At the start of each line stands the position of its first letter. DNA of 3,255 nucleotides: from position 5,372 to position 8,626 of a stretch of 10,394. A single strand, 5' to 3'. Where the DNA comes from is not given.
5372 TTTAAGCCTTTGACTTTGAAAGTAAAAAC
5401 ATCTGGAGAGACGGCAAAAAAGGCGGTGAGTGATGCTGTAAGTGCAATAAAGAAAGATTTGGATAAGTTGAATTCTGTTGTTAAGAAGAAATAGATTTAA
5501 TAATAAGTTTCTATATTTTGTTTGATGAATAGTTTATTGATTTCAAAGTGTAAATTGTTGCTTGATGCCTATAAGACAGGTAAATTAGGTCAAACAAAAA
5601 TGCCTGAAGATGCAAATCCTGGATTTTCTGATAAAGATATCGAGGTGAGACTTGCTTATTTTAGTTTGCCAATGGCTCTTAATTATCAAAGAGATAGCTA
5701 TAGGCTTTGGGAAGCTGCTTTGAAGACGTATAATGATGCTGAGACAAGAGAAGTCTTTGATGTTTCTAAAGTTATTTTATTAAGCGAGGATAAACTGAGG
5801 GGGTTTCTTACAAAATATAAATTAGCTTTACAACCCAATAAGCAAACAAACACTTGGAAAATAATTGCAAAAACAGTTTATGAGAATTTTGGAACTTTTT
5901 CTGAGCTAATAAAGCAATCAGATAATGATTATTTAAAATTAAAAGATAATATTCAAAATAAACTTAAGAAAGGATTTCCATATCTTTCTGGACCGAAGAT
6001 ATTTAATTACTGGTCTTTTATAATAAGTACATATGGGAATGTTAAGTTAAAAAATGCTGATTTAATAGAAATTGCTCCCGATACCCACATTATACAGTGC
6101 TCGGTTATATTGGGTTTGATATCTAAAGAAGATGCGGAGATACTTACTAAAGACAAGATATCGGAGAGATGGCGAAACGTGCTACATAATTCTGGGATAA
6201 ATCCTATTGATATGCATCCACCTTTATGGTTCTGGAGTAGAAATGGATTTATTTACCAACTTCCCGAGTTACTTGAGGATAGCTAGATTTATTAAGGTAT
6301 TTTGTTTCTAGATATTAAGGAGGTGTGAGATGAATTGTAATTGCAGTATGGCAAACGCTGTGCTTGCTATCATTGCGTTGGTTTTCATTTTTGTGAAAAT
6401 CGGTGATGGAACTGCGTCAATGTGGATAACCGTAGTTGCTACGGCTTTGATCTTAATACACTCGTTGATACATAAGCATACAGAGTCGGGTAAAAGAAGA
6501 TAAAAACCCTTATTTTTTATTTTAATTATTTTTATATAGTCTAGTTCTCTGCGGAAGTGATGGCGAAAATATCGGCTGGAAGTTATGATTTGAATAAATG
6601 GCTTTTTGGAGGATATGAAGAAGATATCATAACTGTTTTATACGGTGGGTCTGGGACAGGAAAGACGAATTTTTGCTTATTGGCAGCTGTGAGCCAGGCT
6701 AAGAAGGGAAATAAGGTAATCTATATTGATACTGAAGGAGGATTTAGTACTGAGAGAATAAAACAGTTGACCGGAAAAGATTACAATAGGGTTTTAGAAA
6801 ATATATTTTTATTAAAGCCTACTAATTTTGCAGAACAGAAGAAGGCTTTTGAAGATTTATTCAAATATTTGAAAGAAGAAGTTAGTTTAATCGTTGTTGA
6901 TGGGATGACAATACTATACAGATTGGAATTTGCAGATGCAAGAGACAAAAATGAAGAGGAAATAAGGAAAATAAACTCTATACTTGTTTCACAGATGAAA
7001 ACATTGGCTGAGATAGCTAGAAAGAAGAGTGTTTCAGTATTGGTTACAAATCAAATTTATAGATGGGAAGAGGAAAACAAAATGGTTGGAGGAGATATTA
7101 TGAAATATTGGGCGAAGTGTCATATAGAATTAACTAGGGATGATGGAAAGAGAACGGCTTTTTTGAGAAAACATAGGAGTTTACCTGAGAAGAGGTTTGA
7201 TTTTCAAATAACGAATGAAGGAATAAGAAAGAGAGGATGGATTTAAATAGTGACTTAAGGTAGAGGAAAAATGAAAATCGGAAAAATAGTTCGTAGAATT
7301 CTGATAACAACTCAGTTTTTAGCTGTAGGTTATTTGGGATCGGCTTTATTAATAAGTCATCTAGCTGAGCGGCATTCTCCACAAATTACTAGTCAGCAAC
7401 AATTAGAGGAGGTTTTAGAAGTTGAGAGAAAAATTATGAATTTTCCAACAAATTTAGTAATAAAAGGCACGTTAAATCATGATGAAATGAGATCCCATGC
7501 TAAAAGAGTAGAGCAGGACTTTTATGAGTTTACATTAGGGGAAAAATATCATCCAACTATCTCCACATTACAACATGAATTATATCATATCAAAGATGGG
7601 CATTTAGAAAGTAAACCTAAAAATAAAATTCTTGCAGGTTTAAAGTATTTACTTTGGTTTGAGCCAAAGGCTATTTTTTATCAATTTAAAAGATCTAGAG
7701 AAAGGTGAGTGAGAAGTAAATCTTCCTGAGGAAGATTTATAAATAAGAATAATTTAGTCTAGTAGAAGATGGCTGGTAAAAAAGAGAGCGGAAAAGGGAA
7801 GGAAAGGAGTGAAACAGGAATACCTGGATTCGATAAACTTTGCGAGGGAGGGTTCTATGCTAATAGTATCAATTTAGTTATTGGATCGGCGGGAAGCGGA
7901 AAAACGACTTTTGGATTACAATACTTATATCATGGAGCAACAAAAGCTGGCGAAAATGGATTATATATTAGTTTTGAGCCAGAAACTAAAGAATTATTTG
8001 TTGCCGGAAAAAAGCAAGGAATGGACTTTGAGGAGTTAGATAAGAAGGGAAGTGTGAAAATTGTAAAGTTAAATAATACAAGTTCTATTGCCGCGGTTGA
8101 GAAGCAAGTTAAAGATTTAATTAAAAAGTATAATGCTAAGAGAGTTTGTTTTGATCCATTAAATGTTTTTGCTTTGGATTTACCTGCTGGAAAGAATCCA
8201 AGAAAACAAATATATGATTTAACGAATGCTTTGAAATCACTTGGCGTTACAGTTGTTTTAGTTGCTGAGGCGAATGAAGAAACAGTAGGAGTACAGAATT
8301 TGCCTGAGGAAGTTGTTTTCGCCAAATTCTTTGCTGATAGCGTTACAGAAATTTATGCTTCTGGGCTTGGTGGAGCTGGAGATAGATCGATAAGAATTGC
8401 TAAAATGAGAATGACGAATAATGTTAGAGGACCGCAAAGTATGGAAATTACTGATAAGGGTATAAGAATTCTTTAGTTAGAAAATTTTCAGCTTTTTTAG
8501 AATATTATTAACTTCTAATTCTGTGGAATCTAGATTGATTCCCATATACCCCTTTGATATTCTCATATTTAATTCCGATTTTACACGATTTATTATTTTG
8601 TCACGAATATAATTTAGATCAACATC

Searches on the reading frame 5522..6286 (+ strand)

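Call 54: search_protein_families(library=pfam, proteins=[window:5522-6286:+], max_evalue=0.001)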
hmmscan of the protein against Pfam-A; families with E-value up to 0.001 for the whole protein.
window:5522-6286:+ (254 aa): 1 family
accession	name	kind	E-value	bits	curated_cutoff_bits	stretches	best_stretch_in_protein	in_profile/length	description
PF04708.17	Pox_F16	-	0.00035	20.6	30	1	106-185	133-207/215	Poxvirus F16 protein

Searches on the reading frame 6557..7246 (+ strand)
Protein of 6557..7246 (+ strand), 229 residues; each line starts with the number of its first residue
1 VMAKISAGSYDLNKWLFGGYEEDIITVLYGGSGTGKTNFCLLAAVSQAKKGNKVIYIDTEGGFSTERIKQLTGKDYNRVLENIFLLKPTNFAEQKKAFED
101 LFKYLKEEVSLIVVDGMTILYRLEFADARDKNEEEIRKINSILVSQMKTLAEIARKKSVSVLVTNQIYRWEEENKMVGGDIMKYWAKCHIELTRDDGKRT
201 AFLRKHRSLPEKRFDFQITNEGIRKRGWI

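Call 54: search_protein_families(library=pfam, proteins=[window:6557-7246:+], max_evalue=0.001)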
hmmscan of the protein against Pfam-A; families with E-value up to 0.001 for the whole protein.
window:6557-7246:+ (229 aa): 9 families
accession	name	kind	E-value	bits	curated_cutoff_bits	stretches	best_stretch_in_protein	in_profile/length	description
PF08423.17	Rad51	-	2.8e-28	99.2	22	1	3-224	6-242/244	Rad51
PF06745.19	ATPase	-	4e-12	46.4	26.6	1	11-224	7-225/231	KaiC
PF00154.27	RecA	-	3.8e-09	36.8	27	1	4-195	32-221/262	recA bacterial DNA recombination protein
PF13481.12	AAA_25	-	9e-09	35.7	27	1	14-139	23-166/195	AAA domain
PF13479.12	AAA_24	-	1.8e-08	34.9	27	1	26-134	5-90/195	AAA domain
PF01637.24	ATPase_2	-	1.9e-05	25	33.2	1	21-115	18-117/225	ATPase domain predominantly from Archaea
PF01656.29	CbiA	-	5.2e-05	23.6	25.4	1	25-160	1-116/125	CobQ/CobB/MinD/ParA nucleotide binding domain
PF05707.18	Zot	-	0.00018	21.5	20.3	1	25-131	2-104/197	Zonular occludens toxin (Zot)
PF03796.21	DnaB_C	-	0.00045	20.1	27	0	106-174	127-185/255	DnaB-like helicase C terminal domain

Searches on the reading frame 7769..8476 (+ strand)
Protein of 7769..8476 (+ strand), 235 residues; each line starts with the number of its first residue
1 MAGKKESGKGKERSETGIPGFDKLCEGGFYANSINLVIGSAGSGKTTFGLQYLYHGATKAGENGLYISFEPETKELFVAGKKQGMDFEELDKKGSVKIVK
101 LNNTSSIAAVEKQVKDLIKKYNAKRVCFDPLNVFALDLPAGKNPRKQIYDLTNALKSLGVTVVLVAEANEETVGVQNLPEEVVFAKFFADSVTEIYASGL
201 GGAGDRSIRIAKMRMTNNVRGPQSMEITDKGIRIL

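Call 54: search_protein_families(library=pfam, proteins=[window:7769-8476:+], max_evalue=0.001)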
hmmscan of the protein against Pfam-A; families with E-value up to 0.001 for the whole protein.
window:7769-8476:+ (235 aa): 3 families
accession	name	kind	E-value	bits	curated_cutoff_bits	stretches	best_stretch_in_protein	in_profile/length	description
PF06745.19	ATPase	-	1.4e-46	159.2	26.6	1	15-235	2-227/231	KaiC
PF13481.12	AAA_25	-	4.3e-06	26.9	27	1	15-166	16-188/195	AAA domain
PF13479.12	AAA_24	-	0.00011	22.5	27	0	36-76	6-37/195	AAA domain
